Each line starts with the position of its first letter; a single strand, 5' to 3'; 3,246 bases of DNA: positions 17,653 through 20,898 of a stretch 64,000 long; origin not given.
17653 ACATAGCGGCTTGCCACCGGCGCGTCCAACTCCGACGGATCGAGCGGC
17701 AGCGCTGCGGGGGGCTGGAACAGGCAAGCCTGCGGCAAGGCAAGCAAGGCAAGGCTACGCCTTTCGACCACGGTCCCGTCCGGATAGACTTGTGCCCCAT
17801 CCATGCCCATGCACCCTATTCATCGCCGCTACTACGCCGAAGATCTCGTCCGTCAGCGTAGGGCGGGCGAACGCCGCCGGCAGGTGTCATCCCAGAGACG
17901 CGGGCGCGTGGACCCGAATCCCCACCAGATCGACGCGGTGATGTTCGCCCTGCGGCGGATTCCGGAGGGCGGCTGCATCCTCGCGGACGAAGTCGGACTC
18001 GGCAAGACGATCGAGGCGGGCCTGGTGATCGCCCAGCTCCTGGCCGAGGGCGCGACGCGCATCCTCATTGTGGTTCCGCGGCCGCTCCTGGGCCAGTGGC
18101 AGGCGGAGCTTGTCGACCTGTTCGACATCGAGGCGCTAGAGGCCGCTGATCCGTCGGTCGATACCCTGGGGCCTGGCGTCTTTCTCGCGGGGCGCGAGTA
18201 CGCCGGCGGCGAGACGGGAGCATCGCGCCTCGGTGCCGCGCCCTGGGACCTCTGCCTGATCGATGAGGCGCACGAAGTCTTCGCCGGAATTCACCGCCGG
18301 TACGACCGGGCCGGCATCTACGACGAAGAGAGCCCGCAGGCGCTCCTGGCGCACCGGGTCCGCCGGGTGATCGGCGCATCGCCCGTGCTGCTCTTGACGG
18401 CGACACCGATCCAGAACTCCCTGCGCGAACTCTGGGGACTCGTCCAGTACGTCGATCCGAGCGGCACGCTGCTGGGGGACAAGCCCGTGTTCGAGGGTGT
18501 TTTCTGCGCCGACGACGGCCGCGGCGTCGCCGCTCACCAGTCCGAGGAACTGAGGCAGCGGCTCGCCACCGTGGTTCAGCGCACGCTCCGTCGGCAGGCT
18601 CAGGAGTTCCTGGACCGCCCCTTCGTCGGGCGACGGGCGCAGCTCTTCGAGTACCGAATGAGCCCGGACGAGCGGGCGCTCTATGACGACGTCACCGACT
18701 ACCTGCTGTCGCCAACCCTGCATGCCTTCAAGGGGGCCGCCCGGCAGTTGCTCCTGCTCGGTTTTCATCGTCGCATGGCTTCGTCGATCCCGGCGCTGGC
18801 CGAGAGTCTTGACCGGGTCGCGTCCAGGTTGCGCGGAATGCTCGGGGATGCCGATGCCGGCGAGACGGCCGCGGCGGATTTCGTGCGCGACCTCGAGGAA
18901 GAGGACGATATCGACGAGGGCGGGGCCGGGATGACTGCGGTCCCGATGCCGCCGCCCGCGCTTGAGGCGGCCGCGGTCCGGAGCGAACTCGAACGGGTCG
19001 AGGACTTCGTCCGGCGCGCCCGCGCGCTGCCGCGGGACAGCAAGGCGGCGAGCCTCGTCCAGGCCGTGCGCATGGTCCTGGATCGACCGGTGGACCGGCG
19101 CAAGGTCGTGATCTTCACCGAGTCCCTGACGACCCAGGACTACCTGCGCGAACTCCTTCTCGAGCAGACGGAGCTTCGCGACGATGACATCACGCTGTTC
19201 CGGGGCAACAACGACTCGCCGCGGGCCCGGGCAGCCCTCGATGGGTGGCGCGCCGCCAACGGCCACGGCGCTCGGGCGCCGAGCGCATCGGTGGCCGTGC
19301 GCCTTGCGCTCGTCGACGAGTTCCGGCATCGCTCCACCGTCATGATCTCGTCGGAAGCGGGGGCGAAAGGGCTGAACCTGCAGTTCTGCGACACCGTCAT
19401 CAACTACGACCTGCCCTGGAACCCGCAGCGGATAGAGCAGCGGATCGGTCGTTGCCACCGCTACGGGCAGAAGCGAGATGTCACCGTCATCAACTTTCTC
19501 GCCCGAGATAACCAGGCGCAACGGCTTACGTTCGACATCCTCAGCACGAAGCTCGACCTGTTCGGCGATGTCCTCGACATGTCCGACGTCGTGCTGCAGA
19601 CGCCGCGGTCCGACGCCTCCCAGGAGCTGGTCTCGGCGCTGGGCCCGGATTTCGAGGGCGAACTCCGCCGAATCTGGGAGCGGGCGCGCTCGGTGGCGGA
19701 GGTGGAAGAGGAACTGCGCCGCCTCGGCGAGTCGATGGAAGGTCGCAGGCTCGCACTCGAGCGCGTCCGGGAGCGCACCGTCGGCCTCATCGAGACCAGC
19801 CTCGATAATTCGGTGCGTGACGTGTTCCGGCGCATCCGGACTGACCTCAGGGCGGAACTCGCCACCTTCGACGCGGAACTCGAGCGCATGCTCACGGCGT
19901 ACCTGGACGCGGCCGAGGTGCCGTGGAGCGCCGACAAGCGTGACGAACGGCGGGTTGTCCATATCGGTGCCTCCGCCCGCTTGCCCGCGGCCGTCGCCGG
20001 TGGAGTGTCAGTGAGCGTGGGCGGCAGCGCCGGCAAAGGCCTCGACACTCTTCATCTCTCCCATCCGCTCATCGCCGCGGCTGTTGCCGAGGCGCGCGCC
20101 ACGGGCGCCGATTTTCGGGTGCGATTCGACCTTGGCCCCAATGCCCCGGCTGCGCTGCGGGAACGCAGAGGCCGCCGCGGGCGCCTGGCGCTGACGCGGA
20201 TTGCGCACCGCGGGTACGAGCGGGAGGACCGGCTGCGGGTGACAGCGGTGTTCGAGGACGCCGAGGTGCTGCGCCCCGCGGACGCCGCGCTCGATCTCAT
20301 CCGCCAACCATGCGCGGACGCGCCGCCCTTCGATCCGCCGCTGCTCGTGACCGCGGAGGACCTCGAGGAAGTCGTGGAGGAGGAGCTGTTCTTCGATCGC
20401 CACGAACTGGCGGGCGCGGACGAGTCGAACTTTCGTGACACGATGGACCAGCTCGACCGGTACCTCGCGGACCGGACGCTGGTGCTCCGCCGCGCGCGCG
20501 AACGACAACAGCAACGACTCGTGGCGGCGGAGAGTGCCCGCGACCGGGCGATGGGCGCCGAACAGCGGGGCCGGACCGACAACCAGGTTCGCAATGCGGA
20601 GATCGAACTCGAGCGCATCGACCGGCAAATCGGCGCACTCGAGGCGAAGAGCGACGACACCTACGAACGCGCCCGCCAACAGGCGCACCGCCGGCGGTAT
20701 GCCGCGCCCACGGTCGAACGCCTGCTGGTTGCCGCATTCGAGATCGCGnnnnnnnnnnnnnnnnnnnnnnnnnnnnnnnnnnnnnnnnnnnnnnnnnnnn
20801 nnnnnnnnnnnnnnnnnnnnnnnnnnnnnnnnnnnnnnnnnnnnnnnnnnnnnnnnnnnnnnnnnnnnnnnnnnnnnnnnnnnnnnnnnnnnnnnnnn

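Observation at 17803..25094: Coupled SNF2 helicase + Mre11/SbcD-like nuclease + hook-less Rad50/SbcC-like ATPase operon: candidate uncharacterised DNA-end-processing or anti-mobile-element system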

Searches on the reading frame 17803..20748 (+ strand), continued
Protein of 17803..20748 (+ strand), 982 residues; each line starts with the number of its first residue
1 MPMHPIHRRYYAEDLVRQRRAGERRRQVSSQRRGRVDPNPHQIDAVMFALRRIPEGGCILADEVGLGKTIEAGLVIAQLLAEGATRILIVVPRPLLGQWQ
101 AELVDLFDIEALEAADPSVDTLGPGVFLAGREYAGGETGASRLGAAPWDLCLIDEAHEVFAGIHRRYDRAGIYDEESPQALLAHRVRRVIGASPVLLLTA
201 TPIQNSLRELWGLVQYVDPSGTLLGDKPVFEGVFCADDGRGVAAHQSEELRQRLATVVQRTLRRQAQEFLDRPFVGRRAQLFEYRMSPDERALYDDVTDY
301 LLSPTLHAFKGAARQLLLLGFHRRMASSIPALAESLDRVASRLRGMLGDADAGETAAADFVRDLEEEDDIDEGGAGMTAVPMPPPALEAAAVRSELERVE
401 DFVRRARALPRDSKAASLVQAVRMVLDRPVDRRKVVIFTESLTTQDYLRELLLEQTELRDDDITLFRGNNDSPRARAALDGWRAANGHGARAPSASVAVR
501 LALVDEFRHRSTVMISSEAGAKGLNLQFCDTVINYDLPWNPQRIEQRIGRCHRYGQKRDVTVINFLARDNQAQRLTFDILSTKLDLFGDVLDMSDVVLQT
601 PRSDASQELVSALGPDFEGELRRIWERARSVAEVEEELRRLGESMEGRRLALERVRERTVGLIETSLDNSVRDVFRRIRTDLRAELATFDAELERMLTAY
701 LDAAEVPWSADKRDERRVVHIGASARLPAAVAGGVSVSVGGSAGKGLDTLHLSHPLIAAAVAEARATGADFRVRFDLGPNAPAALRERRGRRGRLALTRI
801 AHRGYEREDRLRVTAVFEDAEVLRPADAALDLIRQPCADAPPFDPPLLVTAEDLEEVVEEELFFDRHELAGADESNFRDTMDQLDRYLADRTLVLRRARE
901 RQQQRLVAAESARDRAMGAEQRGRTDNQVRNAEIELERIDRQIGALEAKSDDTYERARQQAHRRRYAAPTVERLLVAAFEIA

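Call 89: get_annotated_region(hit=H20, flank=10000)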
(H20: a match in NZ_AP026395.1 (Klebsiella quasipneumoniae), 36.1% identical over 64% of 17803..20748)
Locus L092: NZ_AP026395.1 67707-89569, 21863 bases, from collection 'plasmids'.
description: Klebsiella quasipneumoniae subsp. quasipneumoniae strain KAM622 plasmid pKAM622_3, complete sequence
organism: Klebsiella quasipneumoniae (NCBI taxid 1667327)
taxonomy: Bacteria; Pseudomonadota; Gammaproteobacteria; Enterobacterales; Enterobacteriaceae; Klebsiella; Klebsiella quasipneumoniae
host: -; source: -; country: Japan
typing (MOB-suite, as given by PLSDB): conjugative; replicon IncFII,rep_cluster_1418; relaxase MOBF,MOBF; mating-pair formation MPF_F
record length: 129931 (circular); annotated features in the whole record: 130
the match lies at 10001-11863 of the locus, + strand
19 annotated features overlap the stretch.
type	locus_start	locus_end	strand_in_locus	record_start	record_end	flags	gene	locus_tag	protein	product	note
CDS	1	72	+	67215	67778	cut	-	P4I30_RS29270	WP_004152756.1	methyltransferase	-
CDS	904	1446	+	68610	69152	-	-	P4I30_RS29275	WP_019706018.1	single-stranded DNA-binding protein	-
CDS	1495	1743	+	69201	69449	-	-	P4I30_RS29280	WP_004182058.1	DUF905 domain-containing protein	-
CDS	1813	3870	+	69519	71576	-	-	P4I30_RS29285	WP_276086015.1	ParB/RepB/Spo0J family partition protein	-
CDS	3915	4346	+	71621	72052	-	psiB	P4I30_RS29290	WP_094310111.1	conjugation system SOS inhibitor PsiB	-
CDS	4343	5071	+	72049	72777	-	-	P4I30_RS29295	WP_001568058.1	plasmid SOS inhibition protein A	-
CDS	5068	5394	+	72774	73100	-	-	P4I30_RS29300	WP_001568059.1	hypothetical protein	-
CDS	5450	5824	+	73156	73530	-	-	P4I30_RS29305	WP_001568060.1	hypothetical protein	-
CDS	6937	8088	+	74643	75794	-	-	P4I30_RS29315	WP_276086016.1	IS30-like element IS30 family transposase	GO:0006313 - DNA transposition [Evidence IEA]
CDS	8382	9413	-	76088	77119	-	-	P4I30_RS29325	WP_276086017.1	IS630-like element ISEc33 family transposase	GO:0006313 - DNA transposition [Evidence IEA]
CDS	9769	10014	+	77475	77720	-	-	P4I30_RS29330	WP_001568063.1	helix-turn-helix transcriptional regulator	-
CDS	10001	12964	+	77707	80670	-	-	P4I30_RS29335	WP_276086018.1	SNF2-related protein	-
CDS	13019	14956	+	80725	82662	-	-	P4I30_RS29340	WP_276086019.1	DNA methyltransferase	GO:0006306 - DNA methylation [Evidence IEA]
CDS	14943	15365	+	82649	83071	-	-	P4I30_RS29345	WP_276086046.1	hypothetical protein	-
CDS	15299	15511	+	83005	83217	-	-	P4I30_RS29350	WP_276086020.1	DNA methyltransferase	GO:0006306 - DNA methylation [Evidence IEA]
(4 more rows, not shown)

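Call 90: get_annotated_region(hit=H17, flank=10000)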
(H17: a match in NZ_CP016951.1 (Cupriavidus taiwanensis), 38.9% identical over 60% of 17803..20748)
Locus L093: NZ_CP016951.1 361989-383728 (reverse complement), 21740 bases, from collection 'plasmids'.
description: Cupriavidus taiwanensis strain SWF66294 plasmid unnamed, complete sequence
organism: Cupriavidus taiwanensis (NCBI taxid 164546)
taxonomy: Bacteria; Pseudomonadota; Betaproteobacteria; Burkholderiales; Burkholderiaceae; Cupriavidus; Cupriavidus taiwanensis
host: -; source: Mimosa,single cell,nodules; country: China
typing (MOB-suite, as given by PLSDB): conjugative; relaxase MOBH,MOBP; mating-pair formation MPF_T
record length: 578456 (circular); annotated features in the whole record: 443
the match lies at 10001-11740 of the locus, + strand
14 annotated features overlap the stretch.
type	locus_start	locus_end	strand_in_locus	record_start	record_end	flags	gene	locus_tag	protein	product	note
CDS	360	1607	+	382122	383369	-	-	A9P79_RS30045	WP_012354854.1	H-NS histone family protein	-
CDS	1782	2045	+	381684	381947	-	-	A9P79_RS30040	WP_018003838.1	H-NS histone family protein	-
CDS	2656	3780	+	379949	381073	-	-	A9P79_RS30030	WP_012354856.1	DUF262 domain-containing protein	-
CDS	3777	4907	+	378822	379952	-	-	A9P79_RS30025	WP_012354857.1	DUF3696 domain-containing protein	-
CDS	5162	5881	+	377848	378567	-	-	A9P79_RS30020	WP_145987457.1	hypothetical protein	-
CDS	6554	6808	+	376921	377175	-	-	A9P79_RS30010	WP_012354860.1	H-NS family nucleoid-associated regulatory protein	GO:0006355 - regulation of DNA-templated transcription [Evidence IEA]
CDS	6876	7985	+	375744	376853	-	-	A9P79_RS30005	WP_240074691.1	competence protein CoiA family protein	-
CDS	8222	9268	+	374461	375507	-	-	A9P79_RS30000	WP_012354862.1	DNA-binding protein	-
CDS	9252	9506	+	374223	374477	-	-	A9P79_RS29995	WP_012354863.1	H-NS family nucleoid-associated regulatory protein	GO:0006355 - regulation of DNA-templated transcription [Evidence IEA]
CDS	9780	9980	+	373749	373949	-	-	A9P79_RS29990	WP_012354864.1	helix-turn-helix domain-containing protein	-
CDS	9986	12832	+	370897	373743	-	-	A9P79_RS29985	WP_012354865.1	SNF2-related protein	-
CDS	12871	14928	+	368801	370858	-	-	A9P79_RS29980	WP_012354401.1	site-specific DNA-methyltransferase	GO:0006306 - DNA methylation [Evidence IEA]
CDS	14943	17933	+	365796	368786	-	-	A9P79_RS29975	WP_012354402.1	DEAD/DEAH box helicase family protein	-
CDS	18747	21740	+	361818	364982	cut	-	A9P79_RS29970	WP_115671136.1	N-6 DNA methylase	GO:0006306 - DNA methylation [Evidence IEA]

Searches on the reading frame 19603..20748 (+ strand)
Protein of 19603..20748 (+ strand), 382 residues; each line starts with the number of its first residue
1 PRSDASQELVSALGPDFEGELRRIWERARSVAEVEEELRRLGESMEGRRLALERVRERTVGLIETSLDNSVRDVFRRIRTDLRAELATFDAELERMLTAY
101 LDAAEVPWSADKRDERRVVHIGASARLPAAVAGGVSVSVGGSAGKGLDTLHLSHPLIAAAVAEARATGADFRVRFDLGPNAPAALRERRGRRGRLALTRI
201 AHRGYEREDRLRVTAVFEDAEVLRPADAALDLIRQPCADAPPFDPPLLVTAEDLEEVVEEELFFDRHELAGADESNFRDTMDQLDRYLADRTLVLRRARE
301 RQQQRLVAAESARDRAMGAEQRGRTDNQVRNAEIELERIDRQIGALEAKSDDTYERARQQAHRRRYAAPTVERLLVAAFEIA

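Call 75: predict_structure(alignment_id=A6)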
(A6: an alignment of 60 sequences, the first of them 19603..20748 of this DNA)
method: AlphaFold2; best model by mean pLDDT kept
length: 382 residues; sequences in the alignment: 60
mean_pLDDT: 84.6   pTM: 0.58
mean pLDDT of the five models: 84.6, 84.0, 83.9, 80.5, 78.9
residues with pLDDT >= 90: 141; 70-90: 201; 50-70: 37; < 50: 3
segments of 3 or more residues with pLDDT < 50: none
pLDDT, mean of each block of 10 residues (from residue 1): 58 75 82 82 82 73 61 73 82 92 93 84 93 90 71 90 80 88 86 89 84 82 61 88 87 84 80 91 95 97 95 91 93 96 93 93 89 89 89
secondary structure, 60 per line:
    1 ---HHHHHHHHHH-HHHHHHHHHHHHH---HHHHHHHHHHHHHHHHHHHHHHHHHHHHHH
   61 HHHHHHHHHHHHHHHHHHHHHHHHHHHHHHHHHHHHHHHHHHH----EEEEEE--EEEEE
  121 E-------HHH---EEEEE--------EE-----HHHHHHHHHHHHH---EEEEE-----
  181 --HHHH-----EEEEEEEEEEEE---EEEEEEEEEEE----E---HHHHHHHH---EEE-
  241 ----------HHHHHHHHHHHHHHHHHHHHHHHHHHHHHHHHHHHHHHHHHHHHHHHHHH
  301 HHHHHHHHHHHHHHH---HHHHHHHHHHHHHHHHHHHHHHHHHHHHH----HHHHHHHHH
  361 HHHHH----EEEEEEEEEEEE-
elements in order: H4-13 H15-27 H31-103 E108-113 E116-121 E135-139 H155-167 E171-175 H183-186 E192-203 E207-217 H226-233 E237-239 H251-315 H319-347 H352-365 E370-381

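Call 78: fold_search(model_id=the predicted structure, library=pdb)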
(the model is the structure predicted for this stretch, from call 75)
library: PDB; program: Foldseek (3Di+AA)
matches with E <= 10: 644; with E <= 0.001: 0
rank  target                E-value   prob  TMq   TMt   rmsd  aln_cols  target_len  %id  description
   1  5c22_B                7.1e-02  0.57  0.13  0.18  21.3       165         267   14  Crystal structure of Zn-bound HlyD from E. coli (released 2016-02-17)
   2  8zar_D                9.0e-02  1.00  0.22  0.22   4.8       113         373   20  EmrAB-TolC MFS-type tripartite multidrug efflux pump FA (released 2025-04-30)
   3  8zal_B                1.1e-01  1.00  0.20  0.23   5.3       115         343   16  EmrAB-TolC MFS-type tripartite multidrug efflux pump EA (released 2025-04-30)
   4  5c22_A                1.2e-01  0.25  0.13  0.18  25.4       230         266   13  Crystal structure of Zn-bound HlyD from E. coli (released 2016-02-17)
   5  8zar_C                1.3e-01  1.00  0.21  0.22   5.4       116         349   16  EmrAB-TolC MFS-type tripartite multidrug efflux pump FA (released 2025-04-30)
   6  5c21_B                1.4e-01  0.54  0.13  0.19  16.9       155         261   13  Crystal structure of native HlyD from E. coli (released 2016-02-17)
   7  8zar_B                1.5e-01  1.00  0.20  0.22   5.2       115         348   16  EmrAB-TolC MFS-type tripartite multidrug efflux pump FA (released 2025-04-30)
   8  8zal_A                1.8e-01  1.00  0.21  0.23   5.2       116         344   16  EmrAB-TolC MFS-type tripartite multidrug efflux pump EA (released 2025-04-30)
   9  5c22_C                1.9e-01  0.51  0.14  0.20  14.6       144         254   13  Crystal structure of Zn-bound HlyD from E. coli (released 2016-02-17)
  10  8glv_Eb               2.0e-01  0.92  0.22  0.07  25.9       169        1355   12  96-nm repeat unit of doublet microtubules from Chlamydomonas reinhardtii flagella (released 2023-05-31)
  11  9fqr_EU               2.4e-01  0.96  0.22  0.45   9.6       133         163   17  96-nm repeat of axonemal doublet microtubules from bovine sperm (released 2025-03-26)
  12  9a2i_MODEL_1_A        2.6e-01  0.11  0.11  0.07  22.7       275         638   11  Model of E. coli DnaK by in-cell photo-crosslinking MS and deep learning (released 2023-02-24)
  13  4wpe                  3.0e-01  0.96  0.18  0.24   8.1       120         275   12  Crystal Structure of Hof1p F-BAR domain (released 2014-12-24)
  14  5c21_A                3.5e-01  0.33  0.13  0.18  21.0       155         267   14  Crystal structure of native HlyD from E. coli (released 2016-02-17)
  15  8otz_EQ               3.7e-01  0.89  0.23  0.44   8.1       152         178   11  48-nm repeat of the native axonemal doublet microtubule from bovine sperm (released 2023-11-22)
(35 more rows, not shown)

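Call 87: search_dna_similar(query=window:19603-20748:+, collection=plasmids, mode=protein, max_evalue=0.001, max_rows=20)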
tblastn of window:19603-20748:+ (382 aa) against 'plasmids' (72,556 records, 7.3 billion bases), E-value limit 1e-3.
No match.

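Call 111: fold_search(model_id=the predicted structure, library=viral)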
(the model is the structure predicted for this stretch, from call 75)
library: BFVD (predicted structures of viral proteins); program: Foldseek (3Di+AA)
matches with E <= 10: 1000; with E <= 0.001: 0
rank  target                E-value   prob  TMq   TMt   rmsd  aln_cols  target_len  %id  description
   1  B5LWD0                5.3e-02  0.69  0.16  0.24  12.5       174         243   13  Uncharacterized protein [Feldmannia species virus]
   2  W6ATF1                6.3e-02  0.90  0.14  0.15  10.2       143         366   15  (no name in the UniProt tables at hand)
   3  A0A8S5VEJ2            6.3e-02  0.30  0.17  0.13  21.4       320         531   10  Receptor Binding Protein [Siphoviridae sp. ctSXZ3]
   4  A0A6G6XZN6            9.9e-02  1.00  0.22  0.20   5.5       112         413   12  (no name in the UniProt tables at hand)
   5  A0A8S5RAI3            1.0e-01  0.47  0.18  0.11  17.9       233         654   14  GDSL like Lipase Acylhydrolase (Fragment) [Siphoviridae sp. ctkfT29]
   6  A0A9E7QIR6            1.4e-01  0.47  0.18  0.11  15.4       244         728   13  (no name in the UniProt tables at hand)
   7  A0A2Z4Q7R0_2          1.7e-01  0.97  0.20  0.08   6.2       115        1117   17  Tape measure protein [Gordonia phage Suzy]
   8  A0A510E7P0            1.7e-01  0.57  0.19  0.06  19.8       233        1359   13  (no name in the UniProt tables at hand)
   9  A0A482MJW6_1          1.8e-01  0.06  0.10  0.06  26.9       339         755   11  Uncharacterized protein [Nodularia phage vB_NspS-kac68v162]
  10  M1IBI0                2.0e-01  0.60  0.18  0.33   9.2       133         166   11  (no name in the UniProt tables at hand)
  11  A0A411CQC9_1          2.1e-01  1.00  0.23  0.12   3.6       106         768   16  Tape measure protein [Arthrobacter phage Sonali]
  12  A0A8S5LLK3            2.1e-01  0.60  0.19  0.35  18.9       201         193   11  Uncharacterized protein [Siphoviridae sp. ctKcB20]
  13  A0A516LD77            2.3e-01  1.00  0.19  0.68   7.4       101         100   18  (no name in the UniProt tables at hand)
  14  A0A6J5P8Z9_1          2.3e-01  0.25  0.14  0.05  13.7       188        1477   11  ART-PolyVal-like domain-containing protein [uncultured Caudovirales phage]
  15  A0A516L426            2.4e-01  0.96  0.23  0.37   5.1       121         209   15  (no name in the UniProt tables at hand)
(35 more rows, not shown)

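Call 112: search_protein_families(library=ncbifam, proteins=[window:19603-20748:+], max_evalue=0.1)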
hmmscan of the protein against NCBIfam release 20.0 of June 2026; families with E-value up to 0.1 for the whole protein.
window:19603-20748:+ (382 aa): 0 families
